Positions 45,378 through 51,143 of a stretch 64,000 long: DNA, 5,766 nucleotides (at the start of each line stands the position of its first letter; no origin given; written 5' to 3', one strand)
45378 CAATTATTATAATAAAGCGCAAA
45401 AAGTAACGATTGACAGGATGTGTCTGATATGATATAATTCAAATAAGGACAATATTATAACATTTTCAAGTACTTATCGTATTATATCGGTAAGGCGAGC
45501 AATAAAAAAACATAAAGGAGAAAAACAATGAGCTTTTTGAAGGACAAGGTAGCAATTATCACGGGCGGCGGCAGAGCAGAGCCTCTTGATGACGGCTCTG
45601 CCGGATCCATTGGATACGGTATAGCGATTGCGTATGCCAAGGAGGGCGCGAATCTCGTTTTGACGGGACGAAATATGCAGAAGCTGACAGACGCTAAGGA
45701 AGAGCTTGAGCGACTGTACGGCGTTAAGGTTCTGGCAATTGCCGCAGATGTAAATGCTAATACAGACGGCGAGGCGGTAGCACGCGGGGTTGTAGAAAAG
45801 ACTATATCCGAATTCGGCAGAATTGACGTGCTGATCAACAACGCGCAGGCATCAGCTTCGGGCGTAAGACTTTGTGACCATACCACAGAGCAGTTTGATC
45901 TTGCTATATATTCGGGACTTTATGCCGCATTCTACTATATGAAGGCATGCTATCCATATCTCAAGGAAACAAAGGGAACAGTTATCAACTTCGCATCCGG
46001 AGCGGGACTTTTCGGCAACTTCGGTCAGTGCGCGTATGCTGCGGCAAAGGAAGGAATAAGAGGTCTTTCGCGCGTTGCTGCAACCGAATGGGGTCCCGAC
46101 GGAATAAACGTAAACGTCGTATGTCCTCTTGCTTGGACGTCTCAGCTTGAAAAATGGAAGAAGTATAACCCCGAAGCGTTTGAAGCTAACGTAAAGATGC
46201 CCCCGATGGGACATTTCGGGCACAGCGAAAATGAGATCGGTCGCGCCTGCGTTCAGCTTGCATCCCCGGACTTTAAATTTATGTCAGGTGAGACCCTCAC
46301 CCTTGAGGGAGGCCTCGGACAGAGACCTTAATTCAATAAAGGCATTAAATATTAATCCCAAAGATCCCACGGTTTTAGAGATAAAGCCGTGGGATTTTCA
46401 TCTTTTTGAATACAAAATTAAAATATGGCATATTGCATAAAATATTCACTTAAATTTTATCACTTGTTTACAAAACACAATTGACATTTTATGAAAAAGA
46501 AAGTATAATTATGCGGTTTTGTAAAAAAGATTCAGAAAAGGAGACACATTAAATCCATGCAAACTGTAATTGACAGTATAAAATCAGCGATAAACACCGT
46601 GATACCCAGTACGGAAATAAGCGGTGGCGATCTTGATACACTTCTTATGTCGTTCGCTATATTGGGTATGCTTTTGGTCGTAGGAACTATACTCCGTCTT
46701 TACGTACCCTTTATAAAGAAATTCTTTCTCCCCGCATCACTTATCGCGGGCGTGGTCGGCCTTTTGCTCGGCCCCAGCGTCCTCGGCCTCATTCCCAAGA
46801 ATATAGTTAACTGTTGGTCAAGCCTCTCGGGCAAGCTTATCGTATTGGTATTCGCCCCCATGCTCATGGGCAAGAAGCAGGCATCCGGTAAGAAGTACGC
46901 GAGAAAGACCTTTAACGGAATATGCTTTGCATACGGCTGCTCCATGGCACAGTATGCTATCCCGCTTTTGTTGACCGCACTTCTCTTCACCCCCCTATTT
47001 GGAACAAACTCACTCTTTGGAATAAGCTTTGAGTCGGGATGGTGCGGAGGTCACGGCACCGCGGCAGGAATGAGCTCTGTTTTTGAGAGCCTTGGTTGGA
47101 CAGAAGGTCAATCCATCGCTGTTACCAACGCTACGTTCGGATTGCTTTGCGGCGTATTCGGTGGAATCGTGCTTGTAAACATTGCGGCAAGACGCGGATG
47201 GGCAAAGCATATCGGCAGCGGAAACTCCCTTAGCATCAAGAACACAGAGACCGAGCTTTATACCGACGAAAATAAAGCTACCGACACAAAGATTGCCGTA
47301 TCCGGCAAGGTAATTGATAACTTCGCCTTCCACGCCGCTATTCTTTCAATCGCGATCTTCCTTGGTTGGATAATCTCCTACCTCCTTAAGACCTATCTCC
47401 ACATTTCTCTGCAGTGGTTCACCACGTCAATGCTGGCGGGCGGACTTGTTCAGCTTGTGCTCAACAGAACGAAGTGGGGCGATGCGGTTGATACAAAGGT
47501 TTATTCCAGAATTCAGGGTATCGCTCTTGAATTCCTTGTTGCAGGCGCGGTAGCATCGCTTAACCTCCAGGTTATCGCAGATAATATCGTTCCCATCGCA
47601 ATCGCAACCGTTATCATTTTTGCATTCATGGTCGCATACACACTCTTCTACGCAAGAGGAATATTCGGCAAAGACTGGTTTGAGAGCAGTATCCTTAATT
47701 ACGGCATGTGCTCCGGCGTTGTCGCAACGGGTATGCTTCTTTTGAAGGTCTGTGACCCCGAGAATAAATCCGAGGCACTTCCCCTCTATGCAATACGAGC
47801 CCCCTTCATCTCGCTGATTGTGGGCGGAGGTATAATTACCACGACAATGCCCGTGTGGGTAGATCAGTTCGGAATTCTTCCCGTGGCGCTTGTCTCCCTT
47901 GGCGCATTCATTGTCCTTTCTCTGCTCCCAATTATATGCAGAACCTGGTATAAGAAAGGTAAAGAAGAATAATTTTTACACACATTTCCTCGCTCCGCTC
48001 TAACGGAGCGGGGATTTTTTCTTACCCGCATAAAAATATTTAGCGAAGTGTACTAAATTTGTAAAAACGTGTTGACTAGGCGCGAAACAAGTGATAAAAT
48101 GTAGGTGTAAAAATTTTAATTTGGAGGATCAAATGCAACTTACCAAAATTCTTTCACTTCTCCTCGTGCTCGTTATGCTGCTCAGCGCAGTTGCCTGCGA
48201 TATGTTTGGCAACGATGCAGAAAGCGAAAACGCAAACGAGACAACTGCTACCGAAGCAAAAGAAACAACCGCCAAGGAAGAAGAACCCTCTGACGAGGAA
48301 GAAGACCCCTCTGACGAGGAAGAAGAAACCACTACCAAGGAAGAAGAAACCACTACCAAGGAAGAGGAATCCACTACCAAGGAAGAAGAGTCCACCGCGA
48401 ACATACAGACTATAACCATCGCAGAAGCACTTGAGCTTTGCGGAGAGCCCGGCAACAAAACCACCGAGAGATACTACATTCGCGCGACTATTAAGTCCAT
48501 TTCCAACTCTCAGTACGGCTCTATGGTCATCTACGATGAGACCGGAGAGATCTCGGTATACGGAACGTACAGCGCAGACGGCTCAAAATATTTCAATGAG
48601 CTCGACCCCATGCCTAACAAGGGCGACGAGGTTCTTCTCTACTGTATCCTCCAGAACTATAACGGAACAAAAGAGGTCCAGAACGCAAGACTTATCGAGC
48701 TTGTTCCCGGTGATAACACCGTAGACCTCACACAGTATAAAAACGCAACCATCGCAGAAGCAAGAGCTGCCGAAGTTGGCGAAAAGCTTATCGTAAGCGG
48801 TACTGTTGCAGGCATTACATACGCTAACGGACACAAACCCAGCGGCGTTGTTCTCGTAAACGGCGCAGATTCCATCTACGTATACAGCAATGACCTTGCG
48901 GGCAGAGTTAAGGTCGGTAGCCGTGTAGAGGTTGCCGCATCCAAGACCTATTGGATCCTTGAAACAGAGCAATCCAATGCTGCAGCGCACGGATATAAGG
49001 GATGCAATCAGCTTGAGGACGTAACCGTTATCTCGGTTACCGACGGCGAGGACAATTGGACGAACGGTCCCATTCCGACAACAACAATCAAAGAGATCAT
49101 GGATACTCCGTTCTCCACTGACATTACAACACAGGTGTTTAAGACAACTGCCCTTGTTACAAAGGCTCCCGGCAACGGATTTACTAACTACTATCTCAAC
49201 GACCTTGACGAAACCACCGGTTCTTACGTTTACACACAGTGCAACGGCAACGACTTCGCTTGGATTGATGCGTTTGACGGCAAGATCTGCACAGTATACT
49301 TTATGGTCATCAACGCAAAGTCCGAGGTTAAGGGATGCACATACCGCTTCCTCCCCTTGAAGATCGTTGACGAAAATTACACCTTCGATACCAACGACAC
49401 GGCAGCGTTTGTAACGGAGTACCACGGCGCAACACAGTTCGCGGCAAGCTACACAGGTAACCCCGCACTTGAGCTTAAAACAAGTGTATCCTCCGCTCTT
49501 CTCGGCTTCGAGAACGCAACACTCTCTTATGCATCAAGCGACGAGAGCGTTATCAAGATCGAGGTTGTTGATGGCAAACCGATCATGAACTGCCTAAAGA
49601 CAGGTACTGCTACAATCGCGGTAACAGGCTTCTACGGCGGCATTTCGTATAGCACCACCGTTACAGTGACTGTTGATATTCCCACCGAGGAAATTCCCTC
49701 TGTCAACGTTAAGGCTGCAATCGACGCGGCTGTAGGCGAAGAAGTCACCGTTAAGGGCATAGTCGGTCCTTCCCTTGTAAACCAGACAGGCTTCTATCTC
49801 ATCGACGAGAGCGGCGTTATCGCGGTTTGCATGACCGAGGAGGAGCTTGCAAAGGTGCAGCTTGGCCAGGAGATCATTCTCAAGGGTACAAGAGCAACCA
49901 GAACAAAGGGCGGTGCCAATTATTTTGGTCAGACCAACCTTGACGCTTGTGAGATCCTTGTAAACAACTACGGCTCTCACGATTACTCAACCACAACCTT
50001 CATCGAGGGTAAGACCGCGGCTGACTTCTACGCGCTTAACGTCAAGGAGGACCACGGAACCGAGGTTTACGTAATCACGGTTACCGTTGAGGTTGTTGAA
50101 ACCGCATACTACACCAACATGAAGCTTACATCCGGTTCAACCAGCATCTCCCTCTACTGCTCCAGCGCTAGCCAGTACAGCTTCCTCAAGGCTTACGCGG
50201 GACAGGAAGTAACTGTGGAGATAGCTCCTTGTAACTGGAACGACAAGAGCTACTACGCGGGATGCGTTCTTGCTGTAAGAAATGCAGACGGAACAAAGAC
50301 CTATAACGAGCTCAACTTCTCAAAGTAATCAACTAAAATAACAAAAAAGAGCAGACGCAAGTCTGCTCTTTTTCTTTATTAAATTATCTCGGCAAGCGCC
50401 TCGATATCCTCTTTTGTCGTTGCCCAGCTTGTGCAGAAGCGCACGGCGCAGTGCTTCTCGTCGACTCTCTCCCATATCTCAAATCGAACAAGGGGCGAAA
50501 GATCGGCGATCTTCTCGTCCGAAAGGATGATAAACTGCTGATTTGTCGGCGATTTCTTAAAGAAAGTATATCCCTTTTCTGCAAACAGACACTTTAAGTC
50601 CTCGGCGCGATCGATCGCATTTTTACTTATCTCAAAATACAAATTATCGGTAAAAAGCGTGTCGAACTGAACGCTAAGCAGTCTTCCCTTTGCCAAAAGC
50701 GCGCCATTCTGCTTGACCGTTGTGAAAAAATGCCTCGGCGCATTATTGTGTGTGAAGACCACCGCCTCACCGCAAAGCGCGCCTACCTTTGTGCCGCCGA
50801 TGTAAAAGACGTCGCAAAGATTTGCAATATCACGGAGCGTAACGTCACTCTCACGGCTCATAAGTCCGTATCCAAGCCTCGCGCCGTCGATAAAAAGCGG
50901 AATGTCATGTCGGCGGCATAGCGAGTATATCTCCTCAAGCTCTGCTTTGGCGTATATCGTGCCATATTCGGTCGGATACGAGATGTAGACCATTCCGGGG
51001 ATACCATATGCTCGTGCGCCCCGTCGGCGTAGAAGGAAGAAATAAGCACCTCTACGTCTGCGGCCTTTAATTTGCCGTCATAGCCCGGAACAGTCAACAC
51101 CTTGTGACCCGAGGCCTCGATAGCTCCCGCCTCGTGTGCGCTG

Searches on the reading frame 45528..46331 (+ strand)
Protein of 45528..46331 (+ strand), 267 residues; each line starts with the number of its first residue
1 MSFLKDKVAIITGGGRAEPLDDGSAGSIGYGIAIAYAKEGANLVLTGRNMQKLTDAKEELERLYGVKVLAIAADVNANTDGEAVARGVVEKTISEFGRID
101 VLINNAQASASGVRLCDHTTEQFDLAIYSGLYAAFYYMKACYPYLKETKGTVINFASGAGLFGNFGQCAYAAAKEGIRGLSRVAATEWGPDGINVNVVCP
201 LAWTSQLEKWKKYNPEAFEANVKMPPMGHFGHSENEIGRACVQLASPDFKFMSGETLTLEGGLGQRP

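Call 71: search_protein_families(library=pfam, proteins=[window:45528-46331:+], max_evalue=0.001)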
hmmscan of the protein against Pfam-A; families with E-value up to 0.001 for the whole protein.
window:45528-46331:+ (267 aa): 4 families
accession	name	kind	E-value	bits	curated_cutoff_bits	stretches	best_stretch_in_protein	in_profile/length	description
PF13561.12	adh_short_C2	-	9e-45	153.5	27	1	23-263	1-235/236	Enoyl-(Acyl carrier protein) reductase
PF00106.31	adh_short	-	4.2e-36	124.7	26.6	1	23-207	7-186/195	short chain dehydrogenase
PF08659.16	KR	-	1.2e-11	45.3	22.6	1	23-181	7-160/180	KR domain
PF02737.24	3HCDH_N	-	0.0006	20.2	22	1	25-105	7-85/180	3-hydroxyacyl-CoA dehydrogenase, NAD binding domain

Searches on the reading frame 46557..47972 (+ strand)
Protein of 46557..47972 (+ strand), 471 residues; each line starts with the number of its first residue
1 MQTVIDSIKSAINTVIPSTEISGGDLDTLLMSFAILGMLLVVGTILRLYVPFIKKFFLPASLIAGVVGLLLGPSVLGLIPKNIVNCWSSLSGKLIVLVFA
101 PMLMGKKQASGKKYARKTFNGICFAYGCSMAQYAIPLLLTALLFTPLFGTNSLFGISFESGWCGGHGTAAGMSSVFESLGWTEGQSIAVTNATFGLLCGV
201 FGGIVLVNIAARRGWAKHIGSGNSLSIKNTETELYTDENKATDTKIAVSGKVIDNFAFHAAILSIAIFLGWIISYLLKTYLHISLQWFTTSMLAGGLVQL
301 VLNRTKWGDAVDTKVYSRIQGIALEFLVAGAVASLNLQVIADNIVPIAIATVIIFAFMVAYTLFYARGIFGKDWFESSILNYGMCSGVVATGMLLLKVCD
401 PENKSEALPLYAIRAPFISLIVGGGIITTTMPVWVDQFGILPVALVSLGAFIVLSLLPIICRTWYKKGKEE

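Call 71: search_protein_families(library=pfam, proteins=[window:46557-47972:+], max_evalue=0.001)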
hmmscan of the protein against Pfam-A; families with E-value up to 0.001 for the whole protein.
window:46557-47972:+ (471 aa): 1 family
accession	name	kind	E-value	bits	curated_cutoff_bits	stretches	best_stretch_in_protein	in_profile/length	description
PF03616.19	Glt_symporter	-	2.6e-19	69.6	26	1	31-386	7-346/368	Sodium/glutamate symporter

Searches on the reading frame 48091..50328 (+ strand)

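Call 3: search_protein_families(library=pfam, proteins=[window:48091-50328:+], max_evalue=0.1)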
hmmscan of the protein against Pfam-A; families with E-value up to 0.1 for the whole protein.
window:48091-50328:+ (745 aa): 8 families
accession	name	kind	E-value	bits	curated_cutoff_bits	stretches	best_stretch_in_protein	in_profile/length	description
PF01336.31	tRNA_anti-codon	-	9e-05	22.8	27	1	130-200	3-71/75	OB-fold nucleic acid binding domain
PF14851.11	FAM176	-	0.0018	18.6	31.5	1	22-116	33-119/152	FAM176 family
PF22251.1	PFF1_TM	-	0.0056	16.7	32.3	1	13-105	90-182/300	Vacuolar membrane protease, transmembrane domain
PF16118.10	DUF4834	-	0.022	16.1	27.8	1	20-90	11-77/99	Domain of unknown function (DUF4834)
PF05132.19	RNA_pol_Rpc4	-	0.023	15.4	26.5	1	50-102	22-75/143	RNA polymerase III RPC4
PF01496.24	V_ATPase_I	-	0.051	11.9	30.7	1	20-110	621-708/815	V-type ATPase 116kDa subunit family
PF24871.1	Piezo_TM1-24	-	0.071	12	28.8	0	8-101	276-372/682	Piezo TM1-24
PF12685.13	SpoIIIAH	-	0.091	13.1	30.6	0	23-99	7-81/191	SpoIIIAH-like protein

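Call 4: search_protein_families(library=ncbifam, proteins=[window:48091-50328:+], max_evalue=0.1)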
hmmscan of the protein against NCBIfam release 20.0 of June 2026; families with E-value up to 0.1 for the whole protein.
window:48091-50328:+ (745 aa): 10 families
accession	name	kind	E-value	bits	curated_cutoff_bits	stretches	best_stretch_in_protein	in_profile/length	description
NF058595.1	invert_tail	domain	4.3e-05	23.8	37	1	504-528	88-112/113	lipo-invert putative C-terminal anchoring domain-containing protein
NF042931.1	SAG1386_EF1546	equivalog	4.9e-05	23.5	80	1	17-106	31-115/158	SAG1386/EF1546 family surface-associated protein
NF033598.2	elast_bind_EbpS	equivalog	0.00039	19.4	300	1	17-104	304-399/498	elastin-binding protein EbpS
NF038340.1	SAR2788_fam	subfamily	0.00056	19.7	50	1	19-167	2-146/177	SAR2788 family putative toxin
NF006360.0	PRK08581.1-2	equivalog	0.005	15.3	605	1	15-104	1-93/709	amidase domain-containing protein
NF041422.1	VirB10_subf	subfamily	0.02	14.4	400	1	16-107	54-144/404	VirB10/TraB/TrbI family type IV secretion system protein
NF006283.1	PRK08455.1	equivalog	0.022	14.4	187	1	17-71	20-74/182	flagellar basal body-associated protein FliL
NF003108.1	PRK04031.1-1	equivalog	0.027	13.7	300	1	43-151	267-383/419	DNA primase DnaG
NF047418.1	teichoic_AuxB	equivalog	0.035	13.1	300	1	28-101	136-209/345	lipoteichoic acid stability factor AuxB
NF042910.1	FMH_DH_FwdC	exception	0.04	13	340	1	193-277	26-107/271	tungsten-dependent formylmethanofuran dehydrogenase subunit FwdC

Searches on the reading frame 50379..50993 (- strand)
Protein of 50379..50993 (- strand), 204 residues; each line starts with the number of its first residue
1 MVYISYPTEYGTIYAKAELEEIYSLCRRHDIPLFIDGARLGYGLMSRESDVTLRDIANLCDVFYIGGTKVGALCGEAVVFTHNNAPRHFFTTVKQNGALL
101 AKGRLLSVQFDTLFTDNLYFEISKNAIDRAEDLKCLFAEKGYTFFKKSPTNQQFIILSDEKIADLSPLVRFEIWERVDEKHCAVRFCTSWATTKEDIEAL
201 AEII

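Call 71: search_protein_families(library=pfam, proteins=[window:50379-50993:-], max_evalue=0.001)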
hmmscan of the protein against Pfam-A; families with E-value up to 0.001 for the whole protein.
window:50379-50993:- (204 aa): 1 family
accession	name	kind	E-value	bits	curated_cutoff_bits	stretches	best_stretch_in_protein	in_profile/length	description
PF01212.27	Beta_elim_lyase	-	2e-11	44.2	27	1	8-153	138-281/288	Beta-eliminating lyase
